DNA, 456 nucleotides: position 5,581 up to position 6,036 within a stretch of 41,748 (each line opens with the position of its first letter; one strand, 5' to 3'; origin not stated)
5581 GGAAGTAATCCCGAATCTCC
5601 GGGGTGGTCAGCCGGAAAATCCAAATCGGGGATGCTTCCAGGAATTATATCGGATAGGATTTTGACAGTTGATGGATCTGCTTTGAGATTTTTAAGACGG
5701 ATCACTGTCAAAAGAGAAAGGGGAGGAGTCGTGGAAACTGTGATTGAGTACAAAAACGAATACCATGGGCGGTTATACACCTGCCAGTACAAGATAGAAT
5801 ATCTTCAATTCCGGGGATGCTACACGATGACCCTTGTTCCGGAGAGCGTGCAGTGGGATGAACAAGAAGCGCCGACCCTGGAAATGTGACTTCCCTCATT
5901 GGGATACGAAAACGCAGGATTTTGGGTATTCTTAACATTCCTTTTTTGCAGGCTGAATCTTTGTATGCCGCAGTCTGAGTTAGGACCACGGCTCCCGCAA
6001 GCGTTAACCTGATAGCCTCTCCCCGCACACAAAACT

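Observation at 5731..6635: Two diverged paralogous small Cys-containing ORFs with identical translation-signal geometry in an otherwise ORF-poor gap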

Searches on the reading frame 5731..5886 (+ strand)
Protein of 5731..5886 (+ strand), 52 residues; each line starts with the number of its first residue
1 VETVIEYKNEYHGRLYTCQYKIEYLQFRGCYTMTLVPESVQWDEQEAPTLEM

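Call 7: search_protein_families(library=pfam, proteins=[window:5731-5886:+], max_evalue=1)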
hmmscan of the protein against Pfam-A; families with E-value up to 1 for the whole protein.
seq(52 aa): 0 families

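Call 11: find_homologous_proteins(query=A1, max_evalue=10)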
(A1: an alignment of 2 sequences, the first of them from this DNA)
Query A1 (2 sequences) (52 aa, profile of the alignment): 5 proteins with E <= 10 among 5 candidates.
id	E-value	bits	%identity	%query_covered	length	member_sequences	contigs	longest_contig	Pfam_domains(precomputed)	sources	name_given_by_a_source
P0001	2.1e-43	164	44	83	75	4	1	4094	-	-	-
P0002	6.9e-26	108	42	83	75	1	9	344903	-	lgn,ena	-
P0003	4.9e-22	96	48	85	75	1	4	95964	-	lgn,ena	-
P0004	6.9e-22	95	85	100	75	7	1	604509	-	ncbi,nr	ncbi:MAG: hypothetical protein LAO21_02210 [Acidobacteriia bacterium]|nr:hypothetical protein [Terri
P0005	4.6e-16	77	38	100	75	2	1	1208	-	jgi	jgi:hypothetical protein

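Call 13: find_encoding_contigs(protein=P0004, flank=6000, max_places=4)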
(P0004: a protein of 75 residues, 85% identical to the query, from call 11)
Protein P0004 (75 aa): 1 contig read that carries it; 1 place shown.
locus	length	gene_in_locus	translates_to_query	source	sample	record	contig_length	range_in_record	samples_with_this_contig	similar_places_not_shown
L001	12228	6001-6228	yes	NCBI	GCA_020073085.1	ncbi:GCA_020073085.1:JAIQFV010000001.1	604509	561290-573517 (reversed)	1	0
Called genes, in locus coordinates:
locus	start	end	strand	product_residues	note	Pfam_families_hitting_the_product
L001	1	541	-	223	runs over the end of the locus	PF00730:HhH-GPD, PF00633:HHH (weak)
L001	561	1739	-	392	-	PF02771:Acyl-CoA_dh_N, PF02770:Acyl-CoA_dh_M, PF00441:Acyl-CoA_dh_1, PF22924:ACOX_C_alpha1 (faint), PF08028:Acyl-CoA_dh_2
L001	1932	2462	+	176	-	PF11412:DsbD_N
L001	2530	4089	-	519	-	PF00171:Aldedh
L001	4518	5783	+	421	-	PF00211:Guanylate_cyc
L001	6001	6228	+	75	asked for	-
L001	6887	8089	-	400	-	PF01266:DAO (weak), PF01494:FAD_binding_3, PF03486:HI0933_like (faint), PF04820:Trp_halogenase (faint), PF07992:Pyr_redox_2 (weak), PF13450:NAD_binding_8 (weak)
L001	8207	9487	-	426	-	PF00924:MS_channel_2nd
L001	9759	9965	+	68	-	-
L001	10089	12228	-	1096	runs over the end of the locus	PF13620:CarboxypepD_reg, PF13715:CarbopepD_reg_2, PF25183:OMP_b-brl_4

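Call 14: find_encoding_contigs(protein=P0002, flank=6000, max_places=4)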
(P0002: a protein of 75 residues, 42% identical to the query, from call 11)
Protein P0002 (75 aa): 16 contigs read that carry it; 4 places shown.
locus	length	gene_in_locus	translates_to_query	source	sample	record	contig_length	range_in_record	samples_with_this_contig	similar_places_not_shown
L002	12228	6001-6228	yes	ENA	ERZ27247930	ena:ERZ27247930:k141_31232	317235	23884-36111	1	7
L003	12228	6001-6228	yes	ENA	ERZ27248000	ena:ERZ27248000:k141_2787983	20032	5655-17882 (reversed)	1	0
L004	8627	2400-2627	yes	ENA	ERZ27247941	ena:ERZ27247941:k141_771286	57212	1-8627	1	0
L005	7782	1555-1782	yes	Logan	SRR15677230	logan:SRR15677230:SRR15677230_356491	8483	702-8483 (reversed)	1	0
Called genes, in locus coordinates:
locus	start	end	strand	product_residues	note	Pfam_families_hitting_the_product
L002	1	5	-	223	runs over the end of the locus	PF00730:HhH-GPD, PF00633:HHH (weak)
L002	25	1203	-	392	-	PF02771:Acyl-CoA_dh_N, PF02770:Acyl-CoA_dh_M, PF00441:Acyl-CoA_dh_1, PF22924:ACOX_C_alpha1 (faint), PF08028:Acyl-CoA_dh_2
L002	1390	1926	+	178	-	PF11412:DsbD_N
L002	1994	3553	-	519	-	PF00171:Aldedh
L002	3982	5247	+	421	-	PF00211:Guanylate_cyc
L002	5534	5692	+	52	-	-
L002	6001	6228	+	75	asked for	-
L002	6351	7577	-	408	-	PF01266:DAO (weak), PF01494:FAD_binding_3, PF03486:HI0933_like (faint), PF04820:Trp_halogenase (faint), PF07992:Pyr_redox_2 (weak), PF13450:NAD_binding_8 (weak)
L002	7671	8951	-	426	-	PF00924:MS_channel_2nd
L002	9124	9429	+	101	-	-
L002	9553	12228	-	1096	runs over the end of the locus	PF13620:CarboxypepD_reg, PF13715:CarbopepD_reg_2, PF25183:OMP_b-brl_4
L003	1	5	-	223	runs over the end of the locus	PF00730:HhH-GPD, PF00633:HHH (weak)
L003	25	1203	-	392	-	PF02771:Acyl-CoA_dh_N, PF02770:Acyl-CoA_dh_M, PF00441:Acyl-CoA_dh_1, PF22924:ACOX_C_alpha1 (faint), PF08028:Acyl-CoA_dh_2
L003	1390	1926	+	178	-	PF11412:DsbD_N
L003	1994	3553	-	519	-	PF00171:Aldedh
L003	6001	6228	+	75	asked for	-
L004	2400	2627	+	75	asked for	-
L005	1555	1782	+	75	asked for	-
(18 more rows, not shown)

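Call 15: find_encoding_contigs(protein=P0003, flank=6000, max_places=4)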
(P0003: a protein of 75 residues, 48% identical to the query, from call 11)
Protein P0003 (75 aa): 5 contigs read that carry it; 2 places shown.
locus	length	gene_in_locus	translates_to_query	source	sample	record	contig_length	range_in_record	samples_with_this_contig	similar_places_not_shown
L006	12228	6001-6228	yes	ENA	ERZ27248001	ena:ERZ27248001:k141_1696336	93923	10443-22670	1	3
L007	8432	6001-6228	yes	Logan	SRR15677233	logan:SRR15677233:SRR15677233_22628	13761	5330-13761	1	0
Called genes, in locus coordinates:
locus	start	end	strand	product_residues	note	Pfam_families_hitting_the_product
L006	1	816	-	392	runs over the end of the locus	PF02771:Acyl-CoA_dh_N, PF02770:Acyl-CoA_dh_M, PF00441:Acyl-CoA_dh_1, PF22924:ACOX_C_alpha1 (faint), PF08028:Acyl-CoA_dh_2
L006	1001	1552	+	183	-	PF11412:DsbD_N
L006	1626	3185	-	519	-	PF00171:Aldedh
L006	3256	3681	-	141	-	-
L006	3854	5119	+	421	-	PF01590:GAF (weak), PF00211:Guanylate_cyc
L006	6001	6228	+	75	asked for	-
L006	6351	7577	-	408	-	PF01266:DAO (weak), PF01494:FAD_binding_3, PF03486:HI0933_like (faint), PF04820:Trp_halogenase (faint), PF07992:Pyr_redox_2 (weak), PF13450:NAD_binding_8 (weak)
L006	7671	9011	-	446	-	PF00924:MS_channel_2nd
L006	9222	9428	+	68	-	-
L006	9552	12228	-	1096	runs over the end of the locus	PF13620:CarboxypepD_reg, PF13715:CarbopepD_reg_2, PF25183:OMP_b-brl_4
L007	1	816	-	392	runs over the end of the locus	PF02771:Acyl-CoA_dh_N, PF02770:Acyl-CoA_dh_M, PF00441:Acyl-CoA_dh_1, PF22924:ACOX_C_alpha1 (faint), PF08028:Acyl-CoA_dh_2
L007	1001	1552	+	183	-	PF11412:DsbD_N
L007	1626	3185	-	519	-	PF00171:Aldedh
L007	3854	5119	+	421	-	PF01590:GAF (weak), PF00211:Guanylate_cyc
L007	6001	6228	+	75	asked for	-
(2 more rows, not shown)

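Call 28: find_encoding_contigs(protein=P0005, flank=6000, max_places=4)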
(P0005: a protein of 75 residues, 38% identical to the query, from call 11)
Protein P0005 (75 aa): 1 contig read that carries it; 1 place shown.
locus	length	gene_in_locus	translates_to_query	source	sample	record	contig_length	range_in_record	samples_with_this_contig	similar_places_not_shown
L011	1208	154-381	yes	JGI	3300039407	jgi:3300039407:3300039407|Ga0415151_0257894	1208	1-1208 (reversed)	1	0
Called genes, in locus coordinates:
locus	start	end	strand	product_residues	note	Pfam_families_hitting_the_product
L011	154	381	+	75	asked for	-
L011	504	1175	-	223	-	-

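Call 64: search_protein_families(library=pfam, proteins=[L002:3982-5244:+], max_evalue=1)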
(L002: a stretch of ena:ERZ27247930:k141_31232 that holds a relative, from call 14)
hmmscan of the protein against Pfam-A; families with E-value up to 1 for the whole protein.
L002:3982-5244:+ (421 aa): 4 families
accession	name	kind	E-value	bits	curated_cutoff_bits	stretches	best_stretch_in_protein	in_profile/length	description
PF00211.25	Guanylate_cyc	-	1.9e-13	50.8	21.9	1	234-391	6-156/183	Adenylate and Guanylate cyclase catalytic domain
PF01590.32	GAF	-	0.00011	23.2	22.4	1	121-205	44-125/133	GAF domain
PF13185.12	GAF_2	-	0.014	16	28.6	1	124-206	48-128/136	GAF domain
PF25414.1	zf-C2H2_Z280C_D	-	0.25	11.6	22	1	241-255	13-27/39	Z280C/D-like C2H2 zinc finger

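Call 73: search_protein_families(library=padloc, proteins=[window:5731-5886:+], max_evalue=1)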
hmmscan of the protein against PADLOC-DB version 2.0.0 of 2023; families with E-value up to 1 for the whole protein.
seq(52 aa): 0 families

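Call 74: search_protein_families(library=phrogs, proteins=[window:5731-5886:+], max_evalue=1)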
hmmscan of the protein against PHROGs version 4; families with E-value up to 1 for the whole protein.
seq(52 aa): 0 families

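Call 76: predict_structure(alignment_id=A10)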
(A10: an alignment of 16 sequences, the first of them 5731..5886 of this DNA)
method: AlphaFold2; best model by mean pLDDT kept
length: 52 residues; sequences in the alignment: 16
mean_pLDDT: 86.6   pTM: 0.58
mean pLDDT of the five models: 86.6, 85.9, 85.2, 84.4, 82.9
residues with pLDDT >= 90: 39; 70-90: 5; 50-70: 5; < 50: 3
segments of 3 or more residues with pLDDT < 50: 50-52
pLDDT, mean of each block of 10 residues (from residue 1): 91 94 94 95 67 44
secondary structure, 60 per line:
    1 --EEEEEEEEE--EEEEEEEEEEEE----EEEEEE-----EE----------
elements in order: E3-11 E14-25 E30-35
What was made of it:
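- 5731..5889 (+): ORF1: 52-aa paralog with a GTG start. Acidic (pI 4.5). The beta-sheet core is residues 1-44, followed by an 8-residue tail. AlphaFold2 mean pLDDT 86.6, strands 3-11, 14-25, 30-35: call 76.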

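Call 79: fold_search(model_id=the predicted structure, library=pdb)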
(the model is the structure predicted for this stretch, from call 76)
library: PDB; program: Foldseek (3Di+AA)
matches with E <= 10: 380; with E <= 0.001: 0
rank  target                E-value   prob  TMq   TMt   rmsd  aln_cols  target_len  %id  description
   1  5exc_C                2.9e-01  0.95  0.51  0.46   5.3        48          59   17  Photoconverted red fluorescent protein DendRFP (released 2016-08-03)
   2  2vvj_aa               3.2e-01  0.94  0.50  0.45   8.8        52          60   17  IrisFP fluorescent protein in its red form, cis conformation (released 2008-08-12)
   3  5exc_A                4.1e-01  0.80  0.44  0.40   5.6        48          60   12  Photoconverted red fluorescent protein DendRFP (released 2016-08-03)
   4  7t4r_N                4.6e-01  0.38  0.36  0.12   8.9        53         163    9  CryoEM structure of the HCMV Pentamer gH/gL/UL128/UL130/UL131A in complex with THBD and neutralizing fabs MSL-109 and  (released 2022-03-23)
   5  2vvj_cc               4.9e-01  0.89  0.50  0.43   8.8        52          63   17  IrisFP fluorescent protein in its red form, cis conformation (released 2008-08-12)
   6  3cfa_L                5.2e-01  0.77  0.46  0.42   8.7        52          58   19  Anemonia sulcata red fluorescent protein asRFP (released 2009-03-10)
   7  2a50_A                5.5e-01  0.80  0.46  0.40   6.3        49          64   18  fluorescent protein asFP595, wt, off-state (released 2005-08-16)
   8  6gp1_A                5.5e-01  0.77  0.46  0.39   6.2        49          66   12  Structure of mEos4b in the red long-lived dark state (released 2019-05-22)
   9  3lf4_A                5.9e-01  0.87  0.51  0.44   8.7        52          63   15  Crystal Structure of Fluorescent Timer Precursor Blue102 (released 2010-03-09)
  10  2btj_aa               5.9e-01  0.85  0.50  0.44   8.8        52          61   17  Fluorescent Protein EosFP - red form (released 2005-06-23)
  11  2vvj_dd               5.9e-01  0.77  0.46  0.41   8.7        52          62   13  IrisFP fluorescent protein in its red form, cis conformation (released 2008-08-12)
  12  1xmz_B                6.2e-01  0.85  0.50  0.42   8.9        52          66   21  Crystal structure of the dark state of kindling fluorescent protein kfp from anemonia sulcata (released 2005-04-19)
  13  3cfa_M                6.2e-01  0.72  0.46  0.42   8.7        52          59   19  Anemonia sulcata red fluorescent protein asRFP (released 2009-03-10)
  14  2gw4_A                7.5e-01  0.82  0.50  0.44   7.0        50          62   20  Crystal structure of stony coral fluorescent protein Kaede, red form (released 2007-05-08)
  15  6lof_C                7.5e-01  0.44  0.37  0.34   4.0        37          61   22  Crystal structure of ZsYellow soaked by Cu2+ (released 2020-01-22)
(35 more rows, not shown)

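Call 89: list_cluster_members(proteins=[P0001, P0004, P0047, P0020])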
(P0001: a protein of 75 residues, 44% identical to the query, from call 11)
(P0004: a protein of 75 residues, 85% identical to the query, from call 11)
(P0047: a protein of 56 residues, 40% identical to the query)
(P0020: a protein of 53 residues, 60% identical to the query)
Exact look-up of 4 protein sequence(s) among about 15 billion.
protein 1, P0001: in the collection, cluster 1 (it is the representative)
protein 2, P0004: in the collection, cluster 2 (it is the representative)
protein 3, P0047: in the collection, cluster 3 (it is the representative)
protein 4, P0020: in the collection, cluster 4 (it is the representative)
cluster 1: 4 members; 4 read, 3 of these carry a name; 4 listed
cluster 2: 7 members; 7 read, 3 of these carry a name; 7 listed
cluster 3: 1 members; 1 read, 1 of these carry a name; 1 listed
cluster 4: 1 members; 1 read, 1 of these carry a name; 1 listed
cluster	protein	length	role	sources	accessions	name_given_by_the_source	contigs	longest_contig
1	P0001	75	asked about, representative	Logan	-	-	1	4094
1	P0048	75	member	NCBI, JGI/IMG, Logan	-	hypothetical protein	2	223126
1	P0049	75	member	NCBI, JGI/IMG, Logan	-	hypothetical protein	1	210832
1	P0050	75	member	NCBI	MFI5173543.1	MAG: hypothetical protein ACHQKY_01705 [Terriglobia bacterium]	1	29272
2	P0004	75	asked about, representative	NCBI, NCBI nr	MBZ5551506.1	MAG: hypothetical protein LAO21_02210 [Acidobacteriia bacterium] | hypothetical protein [Terriglobia bacterium]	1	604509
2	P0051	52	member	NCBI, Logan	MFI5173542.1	MAG: hypothetical protein ACHQKY_01700 [Terriglobia bacterium]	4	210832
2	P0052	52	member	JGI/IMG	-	hypothetical protein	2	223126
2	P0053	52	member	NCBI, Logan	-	-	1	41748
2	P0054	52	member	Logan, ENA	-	-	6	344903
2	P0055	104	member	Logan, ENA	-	-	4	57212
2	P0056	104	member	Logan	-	-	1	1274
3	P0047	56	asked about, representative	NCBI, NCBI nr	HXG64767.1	MAG TPA: hypothetical protein VNO70_06645 [Blastocatellia bacterium] | hypothetical protein [Blastocatellia bacterium]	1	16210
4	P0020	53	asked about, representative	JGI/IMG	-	hypothetical protein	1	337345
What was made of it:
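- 5731..5889 (+): NCBI lists it as a 52-aa hypothetical protein: call 89.
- Closest known: Catalogued but uncharacterised bacterial smORF families. Same: Both window ORFs are already deposited as hypothetical proteins (calls 11, 89).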

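Call 95: search_protein_families(library=pfam, proteins=[L006:3259-3681:-], max_evalue=0.01)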
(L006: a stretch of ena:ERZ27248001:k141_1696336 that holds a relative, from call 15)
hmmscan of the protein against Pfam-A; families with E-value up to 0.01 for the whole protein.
L006:3259-3681:- (141 aa): 0 families
